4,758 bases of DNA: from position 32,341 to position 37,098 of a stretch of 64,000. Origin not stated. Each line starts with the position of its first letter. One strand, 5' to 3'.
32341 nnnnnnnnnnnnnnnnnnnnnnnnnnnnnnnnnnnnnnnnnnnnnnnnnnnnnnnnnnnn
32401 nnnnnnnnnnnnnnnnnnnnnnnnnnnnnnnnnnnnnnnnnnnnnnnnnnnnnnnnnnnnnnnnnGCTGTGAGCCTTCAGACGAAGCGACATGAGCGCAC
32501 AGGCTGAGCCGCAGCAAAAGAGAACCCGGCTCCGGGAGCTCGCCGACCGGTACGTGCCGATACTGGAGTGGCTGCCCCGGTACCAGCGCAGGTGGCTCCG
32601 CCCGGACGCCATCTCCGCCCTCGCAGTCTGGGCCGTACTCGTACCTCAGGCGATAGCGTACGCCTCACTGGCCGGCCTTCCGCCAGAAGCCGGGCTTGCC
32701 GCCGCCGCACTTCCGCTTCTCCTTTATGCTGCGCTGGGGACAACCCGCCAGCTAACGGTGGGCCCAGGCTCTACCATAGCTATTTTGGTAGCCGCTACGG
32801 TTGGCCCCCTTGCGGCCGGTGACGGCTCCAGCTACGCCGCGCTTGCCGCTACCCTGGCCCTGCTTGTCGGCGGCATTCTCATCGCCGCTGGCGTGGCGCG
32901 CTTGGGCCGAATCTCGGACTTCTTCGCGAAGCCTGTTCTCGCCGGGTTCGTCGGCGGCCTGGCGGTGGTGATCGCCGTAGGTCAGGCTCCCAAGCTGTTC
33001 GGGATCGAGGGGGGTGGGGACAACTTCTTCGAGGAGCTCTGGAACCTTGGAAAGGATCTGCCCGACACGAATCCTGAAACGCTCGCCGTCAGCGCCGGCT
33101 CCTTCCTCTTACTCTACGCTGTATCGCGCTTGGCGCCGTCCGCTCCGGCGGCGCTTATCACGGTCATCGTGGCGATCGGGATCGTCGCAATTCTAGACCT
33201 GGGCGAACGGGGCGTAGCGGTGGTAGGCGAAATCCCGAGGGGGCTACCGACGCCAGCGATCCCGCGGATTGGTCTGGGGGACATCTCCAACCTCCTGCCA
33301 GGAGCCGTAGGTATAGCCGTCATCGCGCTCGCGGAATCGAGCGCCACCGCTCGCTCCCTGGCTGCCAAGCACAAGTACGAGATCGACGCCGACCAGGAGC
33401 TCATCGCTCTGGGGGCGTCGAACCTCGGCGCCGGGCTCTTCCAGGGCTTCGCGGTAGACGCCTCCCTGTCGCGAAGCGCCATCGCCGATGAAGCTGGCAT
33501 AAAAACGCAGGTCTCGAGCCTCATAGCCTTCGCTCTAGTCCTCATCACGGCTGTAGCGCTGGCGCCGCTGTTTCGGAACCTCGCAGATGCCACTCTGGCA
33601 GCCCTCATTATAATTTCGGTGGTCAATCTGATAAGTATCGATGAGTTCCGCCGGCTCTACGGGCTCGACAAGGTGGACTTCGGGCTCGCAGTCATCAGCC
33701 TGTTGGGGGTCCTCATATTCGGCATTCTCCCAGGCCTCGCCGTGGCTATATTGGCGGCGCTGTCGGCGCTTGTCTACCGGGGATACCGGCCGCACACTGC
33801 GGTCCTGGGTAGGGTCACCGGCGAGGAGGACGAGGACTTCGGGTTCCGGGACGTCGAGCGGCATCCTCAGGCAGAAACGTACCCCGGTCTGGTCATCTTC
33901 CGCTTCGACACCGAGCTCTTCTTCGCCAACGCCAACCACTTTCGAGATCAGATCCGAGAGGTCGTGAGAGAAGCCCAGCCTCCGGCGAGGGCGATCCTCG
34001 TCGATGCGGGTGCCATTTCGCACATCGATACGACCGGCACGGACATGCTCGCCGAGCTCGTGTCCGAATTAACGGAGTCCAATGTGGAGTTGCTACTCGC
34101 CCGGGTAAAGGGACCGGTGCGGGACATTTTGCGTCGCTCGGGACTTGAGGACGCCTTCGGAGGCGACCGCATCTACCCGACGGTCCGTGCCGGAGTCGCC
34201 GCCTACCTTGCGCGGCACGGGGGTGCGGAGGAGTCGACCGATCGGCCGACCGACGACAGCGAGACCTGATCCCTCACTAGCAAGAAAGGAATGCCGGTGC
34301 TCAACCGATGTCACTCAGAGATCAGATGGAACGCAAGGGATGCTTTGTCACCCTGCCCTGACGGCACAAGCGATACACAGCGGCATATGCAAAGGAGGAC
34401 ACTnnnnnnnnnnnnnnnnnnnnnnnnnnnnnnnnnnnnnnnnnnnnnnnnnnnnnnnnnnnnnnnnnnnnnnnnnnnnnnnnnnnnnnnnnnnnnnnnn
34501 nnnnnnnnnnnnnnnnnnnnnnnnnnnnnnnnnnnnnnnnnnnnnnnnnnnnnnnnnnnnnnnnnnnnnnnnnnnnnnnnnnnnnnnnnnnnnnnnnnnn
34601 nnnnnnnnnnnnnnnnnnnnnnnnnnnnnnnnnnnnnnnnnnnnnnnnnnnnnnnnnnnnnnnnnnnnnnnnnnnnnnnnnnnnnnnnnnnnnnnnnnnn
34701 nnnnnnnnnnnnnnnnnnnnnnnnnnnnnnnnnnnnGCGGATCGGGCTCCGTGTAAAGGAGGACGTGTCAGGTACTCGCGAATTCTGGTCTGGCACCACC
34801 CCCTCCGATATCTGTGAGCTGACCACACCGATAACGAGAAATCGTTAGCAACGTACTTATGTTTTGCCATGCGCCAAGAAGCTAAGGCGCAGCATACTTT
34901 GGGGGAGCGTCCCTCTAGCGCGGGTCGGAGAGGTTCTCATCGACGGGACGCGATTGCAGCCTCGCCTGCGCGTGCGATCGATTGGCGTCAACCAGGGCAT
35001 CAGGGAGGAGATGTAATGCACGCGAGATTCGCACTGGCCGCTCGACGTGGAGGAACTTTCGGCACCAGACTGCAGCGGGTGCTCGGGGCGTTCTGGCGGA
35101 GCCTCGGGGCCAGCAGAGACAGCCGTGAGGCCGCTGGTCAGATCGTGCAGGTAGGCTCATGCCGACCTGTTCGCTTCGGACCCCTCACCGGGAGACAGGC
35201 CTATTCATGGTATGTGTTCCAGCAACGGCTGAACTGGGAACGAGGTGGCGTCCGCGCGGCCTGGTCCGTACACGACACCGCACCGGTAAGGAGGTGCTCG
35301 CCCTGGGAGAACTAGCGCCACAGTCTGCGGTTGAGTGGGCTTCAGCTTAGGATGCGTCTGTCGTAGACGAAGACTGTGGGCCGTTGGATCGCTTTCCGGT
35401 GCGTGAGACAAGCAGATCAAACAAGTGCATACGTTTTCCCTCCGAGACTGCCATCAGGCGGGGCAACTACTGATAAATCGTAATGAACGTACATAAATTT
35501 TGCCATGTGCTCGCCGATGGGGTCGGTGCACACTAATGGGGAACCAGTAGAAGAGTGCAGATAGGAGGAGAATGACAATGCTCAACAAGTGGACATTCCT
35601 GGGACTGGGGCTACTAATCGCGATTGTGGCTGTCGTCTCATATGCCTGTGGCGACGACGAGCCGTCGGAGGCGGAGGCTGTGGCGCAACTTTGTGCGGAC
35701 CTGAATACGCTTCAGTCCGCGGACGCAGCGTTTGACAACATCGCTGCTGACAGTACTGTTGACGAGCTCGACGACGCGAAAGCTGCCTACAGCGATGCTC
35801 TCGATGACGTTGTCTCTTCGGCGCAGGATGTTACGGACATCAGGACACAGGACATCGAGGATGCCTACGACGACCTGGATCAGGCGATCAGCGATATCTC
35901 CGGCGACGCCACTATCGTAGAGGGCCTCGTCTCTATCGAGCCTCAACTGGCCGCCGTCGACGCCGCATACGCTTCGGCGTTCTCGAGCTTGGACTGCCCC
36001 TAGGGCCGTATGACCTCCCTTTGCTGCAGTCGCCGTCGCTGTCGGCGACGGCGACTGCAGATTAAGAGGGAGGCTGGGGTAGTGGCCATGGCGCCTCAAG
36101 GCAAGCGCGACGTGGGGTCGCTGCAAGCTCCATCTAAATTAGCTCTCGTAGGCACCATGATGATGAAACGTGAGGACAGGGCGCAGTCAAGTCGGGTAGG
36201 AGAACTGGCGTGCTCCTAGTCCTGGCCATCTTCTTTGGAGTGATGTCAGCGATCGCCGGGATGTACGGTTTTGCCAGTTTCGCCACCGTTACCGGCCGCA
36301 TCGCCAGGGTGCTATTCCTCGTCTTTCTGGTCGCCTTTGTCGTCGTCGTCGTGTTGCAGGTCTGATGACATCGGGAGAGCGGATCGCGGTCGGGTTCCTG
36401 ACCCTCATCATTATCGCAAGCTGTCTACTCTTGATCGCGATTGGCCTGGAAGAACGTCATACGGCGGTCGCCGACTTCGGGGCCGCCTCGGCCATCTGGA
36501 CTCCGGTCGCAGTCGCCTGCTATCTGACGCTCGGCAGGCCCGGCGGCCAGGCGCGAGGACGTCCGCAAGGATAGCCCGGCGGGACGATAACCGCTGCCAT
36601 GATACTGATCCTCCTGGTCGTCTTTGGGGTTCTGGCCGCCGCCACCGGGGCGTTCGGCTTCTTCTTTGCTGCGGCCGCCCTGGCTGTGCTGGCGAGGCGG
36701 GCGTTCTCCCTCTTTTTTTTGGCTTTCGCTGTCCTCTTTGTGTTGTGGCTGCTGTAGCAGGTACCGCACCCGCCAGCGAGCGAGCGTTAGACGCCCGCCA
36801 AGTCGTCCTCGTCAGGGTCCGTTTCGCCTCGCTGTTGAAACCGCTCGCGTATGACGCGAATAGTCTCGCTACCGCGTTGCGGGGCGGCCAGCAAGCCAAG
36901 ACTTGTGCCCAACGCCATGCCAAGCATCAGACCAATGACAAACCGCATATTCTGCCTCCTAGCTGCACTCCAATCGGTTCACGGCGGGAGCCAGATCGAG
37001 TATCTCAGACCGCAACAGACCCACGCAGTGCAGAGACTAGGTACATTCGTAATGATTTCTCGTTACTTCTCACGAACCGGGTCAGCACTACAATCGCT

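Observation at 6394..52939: Thirteen gene-oriented copies of a conserved ~65-nt bipartite upstream element: a candidate undescribed regulon signal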

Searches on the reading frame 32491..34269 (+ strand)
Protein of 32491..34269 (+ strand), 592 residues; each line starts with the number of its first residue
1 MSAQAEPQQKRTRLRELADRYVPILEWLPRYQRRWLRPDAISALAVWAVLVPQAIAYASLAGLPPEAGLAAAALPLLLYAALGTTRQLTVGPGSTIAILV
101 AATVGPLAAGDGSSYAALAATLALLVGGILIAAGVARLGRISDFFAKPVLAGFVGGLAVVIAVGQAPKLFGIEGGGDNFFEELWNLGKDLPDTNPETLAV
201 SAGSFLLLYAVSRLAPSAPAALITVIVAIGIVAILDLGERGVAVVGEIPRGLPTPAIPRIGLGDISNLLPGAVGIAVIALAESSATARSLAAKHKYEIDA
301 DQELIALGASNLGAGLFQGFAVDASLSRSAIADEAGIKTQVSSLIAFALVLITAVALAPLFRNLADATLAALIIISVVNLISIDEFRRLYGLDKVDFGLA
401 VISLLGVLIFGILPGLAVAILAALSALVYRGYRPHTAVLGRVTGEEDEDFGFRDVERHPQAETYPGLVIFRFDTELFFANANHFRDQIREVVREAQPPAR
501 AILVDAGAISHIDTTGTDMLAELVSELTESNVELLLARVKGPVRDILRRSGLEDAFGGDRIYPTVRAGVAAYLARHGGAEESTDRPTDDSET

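Call 25: search_protein_families(library=pfam, proteins=[window:32491-34269:+], max_evalue=0.0001)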
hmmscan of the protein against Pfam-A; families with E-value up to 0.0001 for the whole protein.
window:32491-34269:+ (592 aa): 3 families
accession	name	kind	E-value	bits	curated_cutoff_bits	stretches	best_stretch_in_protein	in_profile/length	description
PF00916.26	Sulfate_transp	-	3e-96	322.9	23.2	1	36-402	1-379/380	Sulfate permease family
PF01740.26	STAS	-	1.8e-21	76.4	22.6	1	459-566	2-104/106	STAS domain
PF13466.11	STAS_2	-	1.1e-06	29.1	29.2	1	478-553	9-80/80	STAS domain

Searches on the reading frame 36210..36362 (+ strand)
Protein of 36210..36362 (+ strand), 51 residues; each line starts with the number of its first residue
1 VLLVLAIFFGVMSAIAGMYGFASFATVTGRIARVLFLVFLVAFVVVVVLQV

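Call 75: search_protein_families(library=pfam, proteins=[window:36210-36362:+], max_evalue=0.1)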
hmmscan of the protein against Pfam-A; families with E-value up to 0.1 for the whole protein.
seq(51 aa): 1 family
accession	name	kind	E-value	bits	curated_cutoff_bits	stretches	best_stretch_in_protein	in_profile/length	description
PF07043.18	DUF1328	-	1.9e-06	28.6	27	1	7-45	1-39/39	Protein of unknown function (DUF1328)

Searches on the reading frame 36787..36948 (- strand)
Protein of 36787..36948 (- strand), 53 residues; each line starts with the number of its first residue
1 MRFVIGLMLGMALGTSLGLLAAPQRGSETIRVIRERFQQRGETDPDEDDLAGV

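Call 62: search_protein_families(library=ncbifam, proteins=[window:36787-36948:-], max_evalue=0.001)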
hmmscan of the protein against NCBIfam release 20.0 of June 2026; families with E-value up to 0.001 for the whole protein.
window:36787-36948:- (53 aa): 0 families

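Call 75: search_protein_families(library=pfam, proteins=[window:36790-36948:-], max_evalue=0.1)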
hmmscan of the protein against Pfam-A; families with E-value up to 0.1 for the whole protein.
seq(53 aa): 2 families
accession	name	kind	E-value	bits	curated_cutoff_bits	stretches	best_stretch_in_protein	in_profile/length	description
PF12732.12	YtxH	-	1.8e-06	28.7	37.5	1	4-38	1-35/71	YtxH-like protein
PF10247.14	Romo1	-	0.05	14.4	27.6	1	3-31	10-38/66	Reactive mitochondrial oxygen species modulator 1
